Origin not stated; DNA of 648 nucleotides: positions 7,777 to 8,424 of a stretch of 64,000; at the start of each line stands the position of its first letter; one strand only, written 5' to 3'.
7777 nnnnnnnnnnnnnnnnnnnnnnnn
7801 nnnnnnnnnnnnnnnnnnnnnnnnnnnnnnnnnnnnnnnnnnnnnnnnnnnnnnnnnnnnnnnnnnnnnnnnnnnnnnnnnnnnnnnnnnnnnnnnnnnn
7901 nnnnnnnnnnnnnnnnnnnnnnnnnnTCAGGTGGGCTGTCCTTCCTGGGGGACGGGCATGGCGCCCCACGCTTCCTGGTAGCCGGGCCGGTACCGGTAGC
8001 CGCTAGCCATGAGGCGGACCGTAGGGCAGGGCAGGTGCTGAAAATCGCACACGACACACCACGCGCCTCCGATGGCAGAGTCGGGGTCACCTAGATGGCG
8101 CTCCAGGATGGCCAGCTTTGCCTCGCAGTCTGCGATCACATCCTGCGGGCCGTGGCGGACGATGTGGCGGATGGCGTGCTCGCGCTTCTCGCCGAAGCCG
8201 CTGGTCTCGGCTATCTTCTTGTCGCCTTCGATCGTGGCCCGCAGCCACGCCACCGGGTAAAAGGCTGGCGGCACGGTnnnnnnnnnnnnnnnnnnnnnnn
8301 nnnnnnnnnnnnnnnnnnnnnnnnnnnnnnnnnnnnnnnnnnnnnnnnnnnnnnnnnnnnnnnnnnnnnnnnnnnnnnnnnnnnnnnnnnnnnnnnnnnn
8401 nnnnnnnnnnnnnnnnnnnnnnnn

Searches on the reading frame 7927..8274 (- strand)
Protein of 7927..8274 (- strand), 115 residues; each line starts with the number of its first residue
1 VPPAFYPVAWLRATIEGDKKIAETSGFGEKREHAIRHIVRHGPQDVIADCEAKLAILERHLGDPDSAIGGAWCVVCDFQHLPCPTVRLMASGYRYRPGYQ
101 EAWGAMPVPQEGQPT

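Call 3: search_protein_families(library=pfam, proteins=[window:7927-8274:-], max_evalue=0.01)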
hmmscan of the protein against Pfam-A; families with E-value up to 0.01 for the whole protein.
window:7927-8274:- (115 aa): 1 family
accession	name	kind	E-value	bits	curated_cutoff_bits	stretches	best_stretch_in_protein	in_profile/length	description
PF19730.4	DUF6221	-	2e-17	64.4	27.6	1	8-103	5-120/122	Family of unknown function (DUF6221)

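Call 4: search_protein_families(library=phrogs, proteins=[window:7927-8274:-], max_evalue=0.001)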
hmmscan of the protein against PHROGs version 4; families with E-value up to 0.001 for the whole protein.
window:7927-8274:- (115 aa): 1 family
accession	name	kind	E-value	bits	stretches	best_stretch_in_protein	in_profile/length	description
phrog_6326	-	unknown function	1.1e-07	32.6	1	33-104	198-269/272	-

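Call 73: search_protein_families(library=padloc, proteins=[window:7927-8274:-], max_evalue=0.001)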
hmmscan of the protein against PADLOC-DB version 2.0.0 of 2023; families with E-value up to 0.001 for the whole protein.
window:7927-8274:- (115 aa): 0 families
